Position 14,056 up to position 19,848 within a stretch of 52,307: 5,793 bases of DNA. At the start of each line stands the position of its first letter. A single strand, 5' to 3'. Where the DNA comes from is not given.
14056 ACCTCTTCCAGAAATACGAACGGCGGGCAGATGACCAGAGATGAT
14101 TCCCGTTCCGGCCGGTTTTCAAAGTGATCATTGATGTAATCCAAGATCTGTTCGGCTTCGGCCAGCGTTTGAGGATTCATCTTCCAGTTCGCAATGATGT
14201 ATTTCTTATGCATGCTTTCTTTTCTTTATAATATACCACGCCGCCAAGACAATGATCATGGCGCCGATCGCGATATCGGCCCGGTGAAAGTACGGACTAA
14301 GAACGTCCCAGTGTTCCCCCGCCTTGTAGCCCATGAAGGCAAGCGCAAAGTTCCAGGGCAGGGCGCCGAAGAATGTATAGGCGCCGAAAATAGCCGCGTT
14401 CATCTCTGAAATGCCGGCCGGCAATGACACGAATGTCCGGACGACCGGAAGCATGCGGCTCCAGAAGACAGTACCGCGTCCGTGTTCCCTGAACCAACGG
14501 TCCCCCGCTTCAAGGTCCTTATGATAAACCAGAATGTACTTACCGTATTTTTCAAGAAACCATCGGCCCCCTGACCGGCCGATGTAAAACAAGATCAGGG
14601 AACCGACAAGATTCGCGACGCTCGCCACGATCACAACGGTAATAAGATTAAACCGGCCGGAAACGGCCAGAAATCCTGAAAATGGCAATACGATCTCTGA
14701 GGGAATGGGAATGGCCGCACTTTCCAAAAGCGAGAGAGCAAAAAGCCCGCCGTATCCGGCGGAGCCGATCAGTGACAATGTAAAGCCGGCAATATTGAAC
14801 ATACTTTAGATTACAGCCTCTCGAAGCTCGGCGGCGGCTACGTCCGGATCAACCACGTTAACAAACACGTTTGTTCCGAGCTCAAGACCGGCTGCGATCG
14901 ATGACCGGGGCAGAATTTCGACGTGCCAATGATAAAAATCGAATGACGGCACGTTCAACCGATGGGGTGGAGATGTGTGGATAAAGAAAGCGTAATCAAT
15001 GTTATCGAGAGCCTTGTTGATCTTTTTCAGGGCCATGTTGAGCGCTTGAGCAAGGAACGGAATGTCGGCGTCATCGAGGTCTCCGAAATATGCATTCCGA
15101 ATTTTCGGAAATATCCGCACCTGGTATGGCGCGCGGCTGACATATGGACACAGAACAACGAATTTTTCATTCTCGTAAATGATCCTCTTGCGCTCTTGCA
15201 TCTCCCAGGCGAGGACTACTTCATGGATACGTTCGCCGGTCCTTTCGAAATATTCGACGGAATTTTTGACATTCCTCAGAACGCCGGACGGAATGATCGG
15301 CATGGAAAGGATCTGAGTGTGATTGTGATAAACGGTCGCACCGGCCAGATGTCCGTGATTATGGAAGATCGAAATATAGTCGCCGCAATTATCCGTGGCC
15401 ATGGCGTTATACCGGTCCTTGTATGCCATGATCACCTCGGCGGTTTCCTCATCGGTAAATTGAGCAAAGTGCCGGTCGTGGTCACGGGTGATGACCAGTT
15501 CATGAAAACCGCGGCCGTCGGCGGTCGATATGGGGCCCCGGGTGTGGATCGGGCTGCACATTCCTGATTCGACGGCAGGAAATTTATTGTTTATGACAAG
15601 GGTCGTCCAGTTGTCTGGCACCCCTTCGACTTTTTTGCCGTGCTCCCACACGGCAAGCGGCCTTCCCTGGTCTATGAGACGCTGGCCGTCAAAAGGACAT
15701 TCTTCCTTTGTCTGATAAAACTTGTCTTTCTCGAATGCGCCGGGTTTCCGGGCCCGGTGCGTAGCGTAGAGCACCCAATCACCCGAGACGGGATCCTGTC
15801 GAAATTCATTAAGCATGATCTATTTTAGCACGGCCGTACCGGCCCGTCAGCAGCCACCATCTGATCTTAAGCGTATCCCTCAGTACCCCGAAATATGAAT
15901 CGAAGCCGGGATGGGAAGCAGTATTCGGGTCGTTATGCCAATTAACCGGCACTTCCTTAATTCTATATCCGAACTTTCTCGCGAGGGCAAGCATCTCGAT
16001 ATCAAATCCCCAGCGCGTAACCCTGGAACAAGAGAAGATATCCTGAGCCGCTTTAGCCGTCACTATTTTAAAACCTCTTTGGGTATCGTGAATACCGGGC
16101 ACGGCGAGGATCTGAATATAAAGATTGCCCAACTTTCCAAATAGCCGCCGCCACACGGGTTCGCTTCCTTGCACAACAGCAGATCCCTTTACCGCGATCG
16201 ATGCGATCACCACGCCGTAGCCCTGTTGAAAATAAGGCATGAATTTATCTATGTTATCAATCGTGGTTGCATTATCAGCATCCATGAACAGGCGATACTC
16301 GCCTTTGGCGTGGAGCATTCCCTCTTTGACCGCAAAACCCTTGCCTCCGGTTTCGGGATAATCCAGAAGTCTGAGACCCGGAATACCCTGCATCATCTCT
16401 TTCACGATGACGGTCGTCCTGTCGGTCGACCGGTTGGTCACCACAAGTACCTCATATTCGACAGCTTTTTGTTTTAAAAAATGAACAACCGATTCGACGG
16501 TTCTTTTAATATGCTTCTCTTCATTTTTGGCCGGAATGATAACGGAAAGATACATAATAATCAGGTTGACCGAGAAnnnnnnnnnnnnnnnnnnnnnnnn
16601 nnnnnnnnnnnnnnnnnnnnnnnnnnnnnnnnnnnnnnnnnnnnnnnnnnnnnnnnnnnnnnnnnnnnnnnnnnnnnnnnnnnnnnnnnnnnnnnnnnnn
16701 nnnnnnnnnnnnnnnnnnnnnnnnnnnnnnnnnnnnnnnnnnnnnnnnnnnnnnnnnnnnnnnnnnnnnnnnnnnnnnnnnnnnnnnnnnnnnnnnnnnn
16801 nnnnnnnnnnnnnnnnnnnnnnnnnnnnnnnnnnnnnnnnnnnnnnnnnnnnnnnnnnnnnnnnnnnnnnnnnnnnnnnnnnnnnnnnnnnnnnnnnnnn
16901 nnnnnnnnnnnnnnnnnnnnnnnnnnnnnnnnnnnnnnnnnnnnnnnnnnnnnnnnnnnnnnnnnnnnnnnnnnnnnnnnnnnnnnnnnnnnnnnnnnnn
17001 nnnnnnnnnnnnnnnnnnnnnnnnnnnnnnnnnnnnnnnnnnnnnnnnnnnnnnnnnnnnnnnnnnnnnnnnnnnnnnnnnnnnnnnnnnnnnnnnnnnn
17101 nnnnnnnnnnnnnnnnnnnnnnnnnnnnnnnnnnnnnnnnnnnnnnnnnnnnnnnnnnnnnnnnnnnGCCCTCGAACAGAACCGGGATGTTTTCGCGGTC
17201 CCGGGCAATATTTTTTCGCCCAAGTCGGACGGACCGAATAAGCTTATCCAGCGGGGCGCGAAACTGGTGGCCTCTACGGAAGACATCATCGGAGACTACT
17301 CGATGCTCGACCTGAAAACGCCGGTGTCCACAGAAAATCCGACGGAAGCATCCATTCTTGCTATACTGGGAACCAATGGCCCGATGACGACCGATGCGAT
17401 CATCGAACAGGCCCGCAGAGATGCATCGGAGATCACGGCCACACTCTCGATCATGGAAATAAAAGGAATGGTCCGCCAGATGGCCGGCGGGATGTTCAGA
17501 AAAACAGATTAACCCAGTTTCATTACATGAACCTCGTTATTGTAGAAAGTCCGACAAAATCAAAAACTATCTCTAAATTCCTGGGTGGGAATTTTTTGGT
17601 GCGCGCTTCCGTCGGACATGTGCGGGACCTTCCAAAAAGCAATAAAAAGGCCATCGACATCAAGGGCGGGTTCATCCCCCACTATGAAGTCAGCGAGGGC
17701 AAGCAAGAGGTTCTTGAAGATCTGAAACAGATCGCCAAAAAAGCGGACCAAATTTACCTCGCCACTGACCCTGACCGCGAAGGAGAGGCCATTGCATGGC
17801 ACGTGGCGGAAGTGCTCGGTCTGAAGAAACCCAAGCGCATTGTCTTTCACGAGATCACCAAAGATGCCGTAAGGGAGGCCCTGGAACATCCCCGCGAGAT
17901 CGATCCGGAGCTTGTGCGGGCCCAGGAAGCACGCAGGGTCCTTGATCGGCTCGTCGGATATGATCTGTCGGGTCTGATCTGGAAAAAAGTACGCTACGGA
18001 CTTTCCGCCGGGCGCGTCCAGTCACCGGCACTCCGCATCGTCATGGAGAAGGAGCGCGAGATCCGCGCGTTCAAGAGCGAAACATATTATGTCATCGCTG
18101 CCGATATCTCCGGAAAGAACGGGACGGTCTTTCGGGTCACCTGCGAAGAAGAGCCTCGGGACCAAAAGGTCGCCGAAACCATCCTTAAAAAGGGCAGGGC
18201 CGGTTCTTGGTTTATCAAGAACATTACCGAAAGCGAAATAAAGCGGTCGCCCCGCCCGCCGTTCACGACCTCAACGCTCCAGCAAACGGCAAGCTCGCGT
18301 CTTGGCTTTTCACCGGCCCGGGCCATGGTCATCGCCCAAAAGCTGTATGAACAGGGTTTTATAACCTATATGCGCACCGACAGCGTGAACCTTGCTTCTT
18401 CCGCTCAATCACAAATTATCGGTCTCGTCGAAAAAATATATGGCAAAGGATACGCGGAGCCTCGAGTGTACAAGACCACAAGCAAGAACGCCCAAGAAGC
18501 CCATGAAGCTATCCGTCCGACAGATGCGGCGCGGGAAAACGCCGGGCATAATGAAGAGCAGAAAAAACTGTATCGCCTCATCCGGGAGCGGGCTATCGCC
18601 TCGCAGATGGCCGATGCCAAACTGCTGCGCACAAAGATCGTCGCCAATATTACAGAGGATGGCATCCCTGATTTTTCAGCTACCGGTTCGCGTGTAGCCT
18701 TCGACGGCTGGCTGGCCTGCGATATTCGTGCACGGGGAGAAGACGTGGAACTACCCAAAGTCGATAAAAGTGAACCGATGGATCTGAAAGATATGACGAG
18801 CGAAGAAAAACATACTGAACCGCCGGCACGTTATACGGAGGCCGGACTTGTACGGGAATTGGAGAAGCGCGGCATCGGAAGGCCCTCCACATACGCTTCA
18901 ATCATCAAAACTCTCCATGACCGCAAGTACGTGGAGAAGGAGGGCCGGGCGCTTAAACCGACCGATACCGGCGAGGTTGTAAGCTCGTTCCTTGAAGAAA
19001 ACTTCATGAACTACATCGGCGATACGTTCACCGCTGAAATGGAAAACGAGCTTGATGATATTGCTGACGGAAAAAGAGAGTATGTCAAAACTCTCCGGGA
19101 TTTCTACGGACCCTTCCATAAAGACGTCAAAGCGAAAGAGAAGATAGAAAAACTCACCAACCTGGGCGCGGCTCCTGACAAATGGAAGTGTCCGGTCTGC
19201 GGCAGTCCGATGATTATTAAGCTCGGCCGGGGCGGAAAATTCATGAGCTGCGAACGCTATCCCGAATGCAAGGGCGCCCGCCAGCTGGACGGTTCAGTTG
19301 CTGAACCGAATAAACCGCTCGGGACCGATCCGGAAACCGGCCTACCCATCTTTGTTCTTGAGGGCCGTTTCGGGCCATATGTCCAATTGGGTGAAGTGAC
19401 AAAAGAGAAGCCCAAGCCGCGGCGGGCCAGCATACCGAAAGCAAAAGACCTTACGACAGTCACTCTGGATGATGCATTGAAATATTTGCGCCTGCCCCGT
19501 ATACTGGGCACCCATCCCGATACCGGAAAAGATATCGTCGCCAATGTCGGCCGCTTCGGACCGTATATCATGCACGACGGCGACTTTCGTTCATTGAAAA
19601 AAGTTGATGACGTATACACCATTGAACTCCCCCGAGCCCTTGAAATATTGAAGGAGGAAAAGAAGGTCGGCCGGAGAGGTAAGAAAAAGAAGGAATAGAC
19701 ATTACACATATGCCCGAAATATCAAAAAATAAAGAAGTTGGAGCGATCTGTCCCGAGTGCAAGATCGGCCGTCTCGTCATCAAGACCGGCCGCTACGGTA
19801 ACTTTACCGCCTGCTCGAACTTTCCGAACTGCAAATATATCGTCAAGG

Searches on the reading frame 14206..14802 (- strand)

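Call 22: search_protein_families(library=pfam, proteins=[window:14206-14802:-], max_evalue=0.00001)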
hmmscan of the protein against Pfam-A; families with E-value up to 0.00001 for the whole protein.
window:14206-14802:- (198 aa): 1 family
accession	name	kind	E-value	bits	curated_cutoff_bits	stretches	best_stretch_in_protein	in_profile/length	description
PF09335.16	VTT_dom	-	2.4e-23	83.3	33.9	1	33-159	1-122/123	VTT domain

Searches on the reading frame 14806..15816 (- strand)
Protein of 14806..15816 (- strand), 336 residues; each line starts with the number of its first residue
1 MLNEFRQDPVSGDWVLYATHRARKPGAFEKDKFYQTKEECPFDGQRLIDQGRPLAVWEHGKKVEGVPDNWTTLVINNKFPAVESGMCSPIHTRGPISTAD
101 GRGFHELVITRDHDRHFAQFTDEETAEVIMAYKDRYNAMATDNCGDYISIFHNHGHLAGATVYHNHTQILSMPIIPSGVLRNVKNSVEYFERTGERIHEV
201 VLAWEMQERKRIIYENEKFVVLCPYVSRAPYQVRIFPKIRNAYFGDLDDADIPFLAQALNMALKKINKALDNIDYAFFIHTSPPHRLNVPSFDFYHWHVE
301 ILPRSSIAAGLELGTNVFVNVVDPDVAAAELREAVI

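Call 22: search_protein_families(library=pfam, proteins=[window:14806-15816:-], max_evalue=0.00001)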
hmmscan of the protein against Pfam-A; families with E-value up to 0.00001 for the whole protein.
window:14806-15816:- (336 aa): 5 families
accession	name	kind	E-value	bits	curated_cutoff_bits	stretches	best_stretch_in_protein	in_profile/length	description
PF01087.27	GalP_UDP_transf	-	6.4e-09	36.9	22.1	1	5-176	14-184/184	Galactose-1-phosphate uridyl transferase, N-terminal domain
PF01230.28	HIT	-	3.5e-08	34.4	21.5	0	105-170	28-93/98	HIT domain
PF02744.22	GalP_UDP_tr_C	-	1.1e-07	32.2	29.2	1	184-300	3-118/165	Galactose-1-phosphate uridyl transferase, C-terminal domain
PF11969.13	DcpS_C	-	1.8e-06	28.8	24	0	205-298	9-98/114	Scavenger mRNA decapping enzyme C-term binding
PF16268.10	DUF4921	-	2.6e-06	27.1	28.5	0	138-326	214-388/425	Domain of unknown function (DUF4921)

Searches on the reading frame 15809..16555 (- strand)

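Call 22: search_protein_families(library=pfam, proteins=[window:15809-16555:-], max_evalue=0.00001)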
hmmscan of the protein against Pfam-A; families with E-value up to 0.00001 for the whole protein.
window:15809-16555:- (248 aa): 3 families
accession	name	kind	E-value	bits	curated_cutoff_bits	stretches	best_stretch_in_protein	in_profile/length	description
PF00535.33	Glycos_transf_2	-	9.1e-26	91.2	23.3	1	4-149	1-147/168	Glycosyl transferase family 2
PF13641.12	Glyco_tranf_2_3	-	1.9e-09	38.3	27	1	3-116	3-119/230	Glycosyltransferase like family 2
PF10111.15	Glyco_tranf_2_2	-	6.7e-08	32.8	27.3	1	4-106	1-103/276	Glycosyltransferase like family 2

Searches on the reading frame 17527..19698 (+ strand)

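Call 13: search_protein_families(library=pfam, proteins=[window:17527-19698:+], max_evalue=0.00001)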
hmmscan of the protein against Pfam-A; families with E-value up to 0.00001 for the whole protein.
window:17527-19698:+ (723 aa): 4 families
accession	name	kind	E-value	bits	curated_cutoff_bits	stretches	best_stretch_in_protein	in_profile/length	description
PF01131.25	Topoisom_bac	-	1e-119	400.7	35.1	1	125-521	2-408/411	DNA topoisomerase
PF13368.11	Toprim_C_rpt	-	2.3e-35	120.7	22.3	2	663-718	1-56/57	Topoisomerase C-terminal repeat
PF01751.28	Toprim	-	7.6e-24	84.2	23.1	1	3-110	2-96/96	Toprim domain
PF01396.24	Zn_ribbon_Top1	-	8.1e-13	48.4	32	1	554-587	3-36/39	Topoisomerase DNA binding C4 zinc finger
